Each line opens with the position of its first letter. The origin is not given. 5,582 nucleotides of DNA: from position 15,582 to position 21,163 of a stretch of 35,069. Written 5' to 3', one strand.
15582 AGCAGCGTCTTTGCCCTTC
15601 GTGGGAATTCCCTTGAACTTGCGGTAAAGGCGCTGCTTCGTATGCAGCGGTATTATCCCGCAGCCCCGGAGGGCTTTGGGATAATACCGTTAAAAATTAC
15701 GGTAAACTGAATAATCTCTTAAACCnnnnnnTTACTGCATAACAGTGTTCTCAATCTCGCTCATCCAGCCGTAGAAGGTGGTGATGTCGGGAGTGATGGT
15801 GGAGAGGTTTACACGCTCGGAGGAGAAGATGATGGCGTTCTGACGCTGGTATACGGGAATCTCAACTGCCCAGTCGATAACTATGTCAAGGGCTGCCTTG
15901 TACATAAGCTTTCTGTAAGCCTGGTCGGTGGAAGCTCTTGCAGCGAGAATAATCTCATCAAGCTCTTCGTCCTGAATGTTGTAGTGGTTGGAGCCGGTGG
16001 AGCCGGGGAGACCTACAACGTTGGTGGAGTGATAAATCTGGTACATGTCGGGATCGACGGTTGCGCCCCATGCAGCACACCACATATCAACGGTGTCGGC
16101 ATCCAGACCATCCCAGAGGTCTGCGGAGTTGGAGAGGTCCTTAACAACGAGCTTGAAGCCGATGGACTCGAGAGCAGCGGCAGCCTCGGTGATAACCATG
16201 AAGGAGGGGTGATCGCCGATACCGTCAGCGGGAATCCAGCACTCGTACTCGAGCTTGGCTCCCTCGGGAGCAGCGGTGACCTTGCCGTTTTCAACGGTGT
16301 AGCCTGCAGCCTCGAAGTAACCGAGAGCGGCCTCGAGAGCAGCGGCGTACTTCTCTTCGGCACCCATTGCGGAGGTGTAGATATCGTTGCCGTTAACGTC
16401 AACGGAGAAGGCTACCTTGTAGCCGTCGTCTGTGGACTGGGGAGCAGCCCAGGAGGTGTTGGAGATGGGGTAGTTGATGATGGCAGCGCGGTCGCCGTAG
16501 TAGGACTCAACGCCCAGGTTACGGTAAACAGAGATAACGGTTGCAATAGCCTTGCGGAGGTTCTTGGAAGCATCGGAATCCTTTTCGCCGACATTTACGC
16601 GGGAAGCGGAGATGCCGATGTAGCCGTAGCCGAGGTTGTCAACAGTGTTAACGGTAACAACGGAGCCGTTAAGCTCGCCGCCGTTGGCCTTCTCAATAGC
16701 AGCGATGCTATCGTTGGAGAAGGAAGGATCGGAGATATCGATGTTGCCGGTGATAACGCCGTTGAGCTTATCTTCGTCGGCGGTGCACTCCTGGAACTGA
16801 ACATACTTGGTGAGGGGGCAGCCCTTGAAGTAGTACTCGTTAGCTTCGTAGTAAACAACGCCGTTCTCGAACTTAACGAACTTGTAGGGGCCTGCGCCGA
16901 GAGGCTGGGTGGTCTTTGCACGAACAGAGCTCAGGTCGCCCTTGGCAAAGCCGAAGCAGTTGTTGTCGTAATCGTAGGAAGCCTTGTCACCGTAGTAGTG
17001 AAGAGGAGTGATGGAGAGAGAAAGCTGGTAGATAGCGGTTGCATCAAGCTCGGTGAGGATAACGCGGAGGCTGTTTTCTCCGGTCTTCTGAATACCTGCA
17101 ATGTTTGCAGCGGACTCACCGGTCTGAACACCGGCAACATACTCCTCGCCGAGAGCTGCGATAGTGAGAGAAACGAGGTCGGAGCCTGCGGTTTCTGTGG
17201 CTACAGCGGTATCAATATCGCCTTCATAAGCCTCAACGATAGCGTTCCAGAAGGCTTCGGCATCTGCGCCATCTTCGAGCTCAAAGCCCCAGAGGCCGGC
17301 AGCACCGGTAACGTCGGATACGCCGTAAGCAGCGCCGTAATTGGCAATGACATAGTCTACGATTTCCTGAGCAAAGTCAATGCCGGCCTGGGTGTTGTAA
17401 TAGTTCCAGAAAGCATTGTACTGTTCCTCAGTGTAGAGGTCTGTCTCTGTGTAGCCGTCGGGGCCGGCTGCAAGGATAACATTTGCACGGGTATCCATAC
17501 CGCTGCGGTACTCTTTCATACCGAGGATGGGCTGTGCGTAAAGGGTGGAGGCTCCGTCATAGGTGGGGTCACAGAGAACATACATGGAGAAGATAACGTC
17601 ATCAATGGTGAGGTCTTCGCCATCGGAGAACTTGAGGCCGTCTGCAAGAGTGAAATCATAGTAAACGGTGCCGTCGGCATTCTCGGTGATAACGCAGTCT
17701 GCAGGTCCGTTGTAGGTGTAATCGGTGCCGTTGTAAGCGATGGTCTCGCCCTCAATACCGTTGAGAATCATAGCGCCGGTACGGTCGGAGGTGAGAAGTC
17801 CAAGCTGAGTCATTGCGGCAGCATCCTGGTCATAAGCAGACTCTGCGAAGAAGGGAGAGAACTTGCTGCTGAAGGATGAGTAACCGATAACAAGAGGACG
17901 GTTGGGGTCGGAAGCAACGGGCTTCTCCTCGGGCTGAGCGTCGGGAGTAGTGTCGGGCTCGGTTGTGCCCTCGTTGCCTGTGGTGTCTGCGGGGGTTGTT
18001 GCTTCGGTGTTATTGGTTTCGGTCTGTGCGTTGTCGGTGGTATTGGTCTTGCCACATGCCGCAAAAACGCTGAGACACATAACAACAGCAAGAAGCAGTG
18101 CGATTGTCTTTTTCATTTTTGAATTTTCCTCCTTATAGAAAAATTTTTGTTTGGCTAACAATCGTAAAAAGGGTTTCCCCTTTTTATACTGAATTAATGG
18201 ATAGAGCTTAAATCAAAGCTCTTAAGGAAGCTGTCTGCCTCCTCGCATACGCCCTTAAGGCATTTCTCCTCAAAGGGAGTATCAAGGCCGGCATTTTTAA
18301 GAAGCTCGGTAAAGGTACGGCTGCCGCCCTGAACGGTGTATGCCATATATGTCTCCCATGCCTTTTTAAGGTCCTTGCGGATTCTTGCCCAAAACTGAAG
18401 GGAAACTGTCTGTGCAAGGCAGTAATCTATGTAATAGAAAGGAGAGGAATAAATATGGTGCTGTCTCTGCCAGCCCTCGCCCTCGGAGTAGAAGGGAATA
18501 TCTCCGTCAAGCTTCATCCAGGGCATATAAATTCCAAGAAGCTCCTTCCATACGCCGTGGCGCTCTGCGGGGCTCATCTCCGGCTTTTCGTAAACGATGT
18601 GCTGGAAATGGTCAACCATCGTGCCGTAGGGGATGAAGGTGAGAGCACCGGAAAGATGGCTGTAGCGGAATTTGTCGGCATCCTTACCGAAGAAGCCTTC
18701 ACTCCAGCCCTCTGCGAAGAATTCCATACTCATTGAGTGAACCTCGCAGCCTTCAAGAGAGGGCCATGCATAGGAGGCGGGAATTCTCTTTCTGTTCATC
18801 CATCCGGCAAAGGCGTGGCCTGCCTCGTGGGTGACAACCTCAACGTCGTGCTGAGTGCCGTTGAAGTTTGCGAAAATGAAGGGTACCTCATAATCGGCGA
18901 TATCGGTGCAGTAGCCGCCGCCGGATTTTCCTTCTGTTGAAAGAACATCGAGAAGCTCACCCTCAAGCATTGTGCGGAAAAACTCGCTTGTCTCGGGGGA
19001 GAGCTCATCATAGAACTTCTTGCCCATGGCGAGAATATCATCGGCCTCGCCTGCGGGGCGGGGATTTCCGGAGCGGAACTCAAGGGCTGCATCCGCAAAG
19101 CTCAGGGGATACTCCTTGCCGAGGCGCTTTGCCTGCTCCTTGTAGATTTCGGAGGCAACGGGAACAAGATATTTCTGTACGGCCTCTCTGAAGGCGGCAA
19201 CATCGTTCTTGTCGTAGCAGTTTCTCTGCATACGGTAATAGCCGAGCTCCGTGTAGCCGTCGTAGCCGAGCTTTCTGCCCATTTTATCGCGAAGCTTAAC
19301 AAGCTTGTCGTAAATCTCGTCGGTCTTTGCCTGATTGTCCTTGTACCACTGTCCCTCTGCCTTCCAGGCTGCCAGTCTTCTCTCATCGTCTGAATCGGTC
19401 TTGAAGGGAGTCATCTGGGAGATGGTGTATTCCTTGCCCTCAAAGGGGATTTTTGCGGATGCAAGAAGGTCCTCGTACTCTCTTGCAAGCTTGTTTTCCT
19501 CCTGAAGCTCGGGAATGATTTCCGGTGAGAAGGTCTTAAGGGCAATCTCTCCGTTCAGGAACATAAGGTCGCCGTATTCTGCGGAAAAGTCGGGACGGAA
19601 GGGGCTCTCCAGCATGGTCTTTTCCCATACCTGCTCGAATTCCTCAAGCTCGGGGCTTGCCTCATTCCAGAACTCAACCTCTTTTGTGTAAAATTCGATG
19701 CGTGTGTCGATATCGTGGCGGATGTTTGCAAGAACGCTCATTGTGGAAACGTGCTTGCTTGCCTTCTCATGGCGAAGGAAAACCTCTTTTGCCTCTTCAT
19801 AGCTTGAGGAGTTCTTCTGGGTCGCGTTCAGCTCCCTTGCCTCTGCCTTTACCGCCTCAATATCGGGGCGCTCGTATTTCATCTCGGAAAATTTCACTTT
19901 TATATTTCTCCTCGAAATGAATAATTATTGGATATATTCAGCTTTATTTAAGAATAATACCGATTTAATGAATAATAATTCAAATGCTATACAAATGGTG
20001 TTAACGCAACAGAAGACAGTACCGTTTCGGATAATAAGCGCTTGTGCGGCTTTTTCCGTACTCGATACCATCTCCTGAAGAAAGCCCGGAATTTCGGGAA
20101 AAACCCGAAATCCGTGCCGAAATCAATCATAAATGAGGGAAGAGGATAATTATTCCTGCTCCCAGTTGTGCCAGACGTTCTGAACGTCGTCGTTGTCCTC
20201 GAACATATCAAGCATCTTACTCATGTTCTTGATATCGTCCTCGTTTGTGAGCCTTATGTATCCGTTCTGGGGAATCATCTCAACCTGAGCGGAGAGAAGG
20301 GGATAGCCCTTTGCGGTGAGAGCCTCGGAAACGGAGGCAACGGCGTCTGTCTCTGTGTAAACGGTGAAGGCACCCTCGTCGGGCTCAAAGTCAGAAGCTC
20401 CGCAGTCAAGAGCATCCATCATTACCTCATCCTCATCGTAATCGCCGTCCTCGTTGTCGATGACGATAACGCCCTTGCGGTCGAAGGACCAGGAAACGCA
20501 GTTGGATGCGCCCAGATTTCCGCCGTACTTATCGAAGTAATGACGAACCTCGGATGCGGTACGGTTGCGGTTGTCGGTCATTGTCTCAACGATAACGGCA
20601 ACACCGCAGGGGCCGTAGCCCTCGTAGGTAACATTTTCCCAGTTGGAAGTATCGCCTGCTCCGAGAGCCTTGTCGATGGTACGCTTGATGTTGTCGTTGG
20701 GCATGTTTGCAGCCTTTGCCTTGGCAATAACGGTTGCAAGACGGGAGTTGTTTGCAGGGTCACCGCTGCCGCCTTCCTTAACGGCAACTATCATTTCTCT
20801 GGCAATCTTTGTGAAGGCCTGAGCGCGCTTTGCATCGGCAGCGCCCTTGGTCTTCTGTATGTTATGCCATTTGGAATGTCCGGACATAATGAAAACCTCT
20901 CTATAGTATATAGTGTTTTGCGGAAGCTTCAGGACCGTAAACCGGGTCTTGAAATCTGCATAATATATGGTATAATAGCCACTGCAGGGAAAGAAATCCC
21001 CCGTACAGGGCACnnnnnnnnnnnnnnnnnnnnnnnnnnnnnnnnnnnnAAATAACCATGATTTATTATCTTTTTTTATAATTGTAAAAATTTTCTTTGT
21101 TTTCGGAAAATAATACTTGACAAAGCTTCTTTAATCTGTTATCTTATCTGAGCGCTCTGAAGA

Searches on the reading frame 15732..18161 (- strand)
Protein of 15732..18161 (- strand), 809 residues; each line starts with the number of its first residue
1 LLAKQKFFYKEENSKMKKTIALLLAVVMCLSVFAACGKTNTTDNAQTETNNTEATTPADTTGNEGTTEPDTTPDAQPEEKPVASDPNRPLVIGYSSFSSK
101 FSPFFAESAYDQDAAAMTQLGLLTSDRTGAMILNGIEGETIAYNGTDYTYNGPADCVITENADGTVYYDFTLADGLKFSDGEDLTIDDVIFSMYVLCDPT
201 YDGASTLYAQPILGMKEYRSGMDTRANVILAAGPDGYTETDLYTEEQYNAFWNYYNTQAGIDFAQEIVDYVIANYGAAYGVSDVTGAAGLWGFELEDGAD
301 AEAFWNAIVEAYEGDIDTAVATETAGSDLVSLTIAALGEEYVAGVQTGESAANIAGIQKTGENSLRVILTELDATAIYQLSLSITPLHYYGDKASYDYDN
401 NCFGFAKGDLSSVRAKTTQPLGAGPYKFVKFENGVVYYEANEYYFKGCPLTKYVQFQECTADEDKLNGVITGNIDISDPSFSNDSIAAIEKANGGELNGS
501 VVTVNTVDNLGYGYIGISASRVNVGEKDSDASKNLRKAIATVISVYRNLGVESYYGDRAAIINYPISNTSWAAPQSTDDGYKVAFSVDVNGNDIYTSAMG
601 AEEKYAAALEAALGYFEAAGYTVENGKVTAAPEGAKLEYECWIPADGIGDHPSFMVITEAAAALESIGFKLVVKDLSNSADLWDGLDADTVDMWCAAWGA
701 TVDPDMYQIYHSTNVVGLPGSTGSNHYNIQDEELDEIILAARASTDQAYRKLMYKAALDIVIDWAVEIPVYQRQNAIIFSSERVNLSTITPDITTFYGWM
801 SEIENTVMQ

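Call 12: search_protein_families(library=pfam, proteins=[window:15732-18161:-])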
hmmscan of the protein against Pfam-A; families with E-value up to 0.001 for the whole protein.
window:15732-18161:- (809 aa): 2 families
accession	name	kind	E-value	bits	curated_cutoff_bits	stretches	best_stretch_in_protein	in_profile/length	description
PF00496.27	SBP_bac_5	-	1.7e-32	113.4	32.4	2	341-711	61-359/368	Bacterial extracellular solute-binding proteins, family 5 Middle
PF21827.1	New_glue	-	2.6e-05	24.3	31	1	16-72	1-59/94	New glue protein family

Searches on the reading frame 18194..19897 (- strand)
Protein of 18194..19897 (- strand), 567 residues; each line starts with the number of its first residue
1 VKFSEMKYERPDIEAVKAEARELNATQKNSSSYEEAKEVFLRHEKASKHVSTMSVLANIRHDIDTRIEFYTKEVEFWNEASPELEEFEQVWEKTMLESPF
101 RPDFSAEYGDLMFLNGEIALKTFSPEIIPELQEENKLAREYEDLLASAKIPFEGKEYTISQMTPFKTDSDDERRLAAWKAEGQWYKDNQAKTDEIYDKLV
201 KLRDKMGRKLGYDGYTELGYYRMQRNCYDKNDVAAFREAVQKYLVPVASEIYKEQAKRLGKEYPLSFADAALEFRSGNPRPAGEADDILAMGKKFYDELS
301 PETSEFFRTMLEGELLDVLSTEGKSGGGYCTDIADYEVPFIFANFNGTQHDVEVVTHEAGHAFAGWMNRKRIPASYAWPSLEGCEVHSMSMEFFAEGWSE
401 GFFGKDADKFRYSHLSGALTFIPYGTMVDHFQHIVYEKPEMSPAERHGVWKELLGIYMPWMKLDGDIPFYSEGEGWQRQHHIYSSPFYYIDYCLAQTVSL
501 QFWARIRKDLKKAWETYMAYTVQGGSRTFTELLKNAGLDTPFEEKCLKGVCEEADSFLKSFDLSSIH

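Call 12: search_protein_families(library=pfam, proteins=[window:18194-19897:-])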
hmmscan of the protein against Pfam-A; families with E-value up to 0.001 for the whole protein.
window:18194-19897:- (567 aa): 1 family
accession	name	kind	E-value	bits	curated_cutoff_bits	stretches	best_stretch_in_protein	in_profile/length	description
PF01432.26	Peptidase_M3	-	8.2e-30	105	27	2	309-548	182-453/457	Peptidase family M3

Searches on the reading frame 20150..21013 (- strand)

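Call 12: search_protein_families(library=pfam, proteins=[window:20150-21013:-])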
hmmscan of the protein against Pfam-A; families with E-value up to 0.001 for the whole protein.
window:20150-21013:- (287 aa): 2 families
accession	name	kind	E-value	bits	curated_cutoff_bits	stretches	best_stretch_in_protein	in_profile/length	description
PF01709.26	Transcrip_reg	-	5.2e-60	202.2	27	1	126-284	2-160/160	TACO1/YebC second and third domain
PF20772.2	TACO1_YebC_N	-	3.6e-29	101.5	36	1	47-118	1-72/73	TACO1/YebC protein N-terminal domain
